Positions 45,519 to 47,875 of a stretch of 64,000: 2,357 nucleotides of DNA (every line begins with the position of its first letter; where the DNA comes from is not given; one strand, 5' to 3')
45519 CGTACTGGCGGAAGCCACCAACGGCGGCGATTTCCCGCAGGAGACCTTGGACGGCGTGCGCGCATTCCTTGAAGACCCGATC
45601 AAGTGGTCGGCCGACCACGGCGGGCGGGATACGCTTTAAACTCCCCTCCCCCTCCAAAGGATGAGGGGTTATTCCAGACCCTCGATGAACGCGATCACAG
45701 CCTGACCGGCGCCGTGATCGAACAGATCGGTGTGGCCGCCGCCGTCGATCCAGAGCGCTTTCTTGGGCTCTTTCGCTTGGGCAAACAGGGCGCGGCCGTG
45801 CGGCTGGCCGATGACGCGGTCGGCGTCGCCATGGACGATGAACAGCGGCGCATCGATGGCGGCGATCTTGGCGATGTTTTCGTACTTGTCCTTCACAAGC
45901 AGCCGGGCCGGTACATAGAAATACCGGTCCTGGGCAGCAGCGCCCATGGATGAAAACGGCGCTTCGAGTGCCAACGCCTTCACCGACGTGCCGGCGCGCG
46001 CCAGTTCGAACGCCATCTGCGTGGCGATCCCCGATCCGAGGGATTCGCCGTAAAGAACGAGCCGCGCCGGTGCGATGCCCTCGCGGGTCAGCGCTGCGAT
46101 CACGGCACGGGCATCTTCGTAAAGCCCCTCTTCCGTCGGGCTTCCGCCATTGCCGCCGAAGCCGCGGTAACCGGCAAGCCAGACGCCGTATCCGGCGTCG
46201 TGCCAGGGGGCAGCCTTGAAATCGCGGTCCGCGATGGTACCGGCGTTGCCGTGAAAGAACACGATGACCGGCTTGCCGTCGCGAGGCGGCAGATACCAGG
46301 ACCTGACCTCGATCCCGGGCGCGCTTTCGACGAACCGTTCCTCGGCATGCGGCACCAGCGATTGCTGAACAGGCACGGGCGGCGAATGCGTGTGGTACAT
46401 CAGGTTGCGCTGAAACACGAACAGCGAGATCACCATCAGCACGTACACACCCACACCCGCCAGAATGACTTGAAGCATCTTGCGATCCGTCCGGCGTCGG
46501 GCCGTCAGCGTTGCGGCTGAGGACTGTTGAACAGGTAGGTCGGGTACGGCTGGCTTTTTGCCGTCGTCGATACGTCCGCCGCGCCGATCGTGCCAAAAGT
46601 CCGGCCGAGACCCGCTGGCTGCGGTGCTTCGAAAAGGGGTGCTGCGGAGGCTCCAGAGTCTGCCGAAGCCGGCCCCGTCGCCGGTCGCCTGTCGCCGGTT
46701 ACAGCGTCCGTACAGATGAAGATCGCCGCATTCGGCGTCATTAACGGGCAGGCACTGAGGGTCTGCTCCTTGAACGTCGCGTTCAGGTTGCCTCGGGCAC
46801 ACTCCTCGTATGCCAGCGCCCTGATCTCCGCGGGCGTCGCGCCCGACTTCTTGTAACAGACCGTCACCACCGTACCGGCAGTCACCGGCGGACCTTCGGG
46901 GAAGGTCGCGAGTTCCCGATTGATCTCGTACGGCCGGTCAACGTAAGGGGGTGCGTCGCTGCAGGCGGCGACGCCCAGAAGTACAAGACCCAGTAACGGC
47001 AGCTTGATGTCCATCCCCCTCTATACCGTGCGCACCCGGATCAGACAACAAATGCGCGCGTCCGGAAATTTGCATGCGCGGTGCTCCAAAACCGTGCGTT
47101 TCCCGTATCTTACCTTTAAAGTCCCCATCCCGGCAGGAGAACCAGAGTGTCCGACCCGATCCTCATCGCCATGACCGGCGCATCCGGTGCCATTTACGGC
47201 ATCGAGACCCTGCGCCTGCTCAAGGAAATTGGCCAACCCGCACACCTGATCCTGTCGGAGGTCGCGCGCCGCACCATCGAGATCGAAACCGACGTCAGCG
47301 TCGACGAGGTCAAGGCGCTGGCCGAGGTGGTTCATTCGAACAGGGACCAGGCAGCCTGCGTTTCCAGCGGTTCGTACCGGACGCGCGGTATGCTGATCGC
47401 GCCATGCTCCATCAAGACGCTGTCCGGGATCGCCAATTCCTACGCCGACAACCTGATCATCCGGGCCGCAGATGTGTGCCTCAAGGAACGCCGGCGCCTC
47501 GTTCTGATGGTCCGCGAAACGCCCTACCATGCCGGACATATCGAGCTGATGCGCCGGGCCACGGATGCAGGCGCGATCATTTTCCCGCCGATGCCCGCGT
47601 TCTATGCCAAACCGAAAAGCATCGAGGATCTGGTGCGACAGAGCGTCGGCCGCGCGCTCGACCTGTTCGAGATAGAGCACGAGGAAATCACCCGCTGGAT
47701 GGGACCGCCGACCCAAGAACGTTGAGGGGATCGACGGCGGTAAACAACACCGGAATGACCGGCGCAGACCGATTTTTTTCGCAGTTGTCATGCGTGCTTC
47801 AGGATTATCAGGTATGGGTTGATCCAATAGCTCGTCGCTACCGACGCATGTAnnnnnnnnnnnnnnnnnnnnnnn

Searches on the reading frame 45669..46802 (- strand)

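Call 53: search_protein_families(library=pfam, proteins=[window:45669-46802:-], max_evalue=0.00001)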
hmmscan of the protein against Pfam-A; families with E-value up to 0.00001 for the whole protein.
window:45669-46802:- (377 aa): 2 families
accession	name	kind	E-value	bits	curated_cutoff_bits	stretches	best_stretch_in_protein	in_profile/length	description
PF12146.15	Hydrolase_4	-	3.2e-16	59.8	27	1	177-287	4-114/239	Serine aminopeptidase, S33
PF00561.26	Abhydrolase_1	-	1.3e-11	45.1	25.8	1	178-298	1-121/245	alpha/beta hydrolase fold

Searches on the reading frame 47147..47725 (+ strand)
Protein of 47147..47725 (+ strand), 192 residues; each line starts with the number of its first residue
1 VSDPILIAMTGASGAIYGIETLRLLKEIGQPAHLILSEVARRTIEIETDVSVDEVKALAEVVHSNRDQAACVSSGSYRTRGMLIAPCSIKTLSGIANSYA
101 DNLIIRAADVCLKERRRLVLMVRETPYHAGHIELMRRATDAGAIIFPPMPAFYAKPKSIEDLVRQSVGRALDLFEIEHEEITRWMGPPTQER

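Call 62: search_protein_families(library=pfam, proteins=[window:47147-47725:+], max_evalue=0.00001)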
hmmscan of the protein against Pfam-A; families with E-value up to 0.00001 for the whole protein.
window:47147-47725:+ (192 aa): 1 family
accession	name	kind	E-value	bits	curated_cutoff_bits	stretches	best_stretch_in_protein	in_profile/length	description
PF02441.25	Flavoprotein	-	6.1e-42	143.4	22.7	1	5-172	3-160/162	Flavoprotein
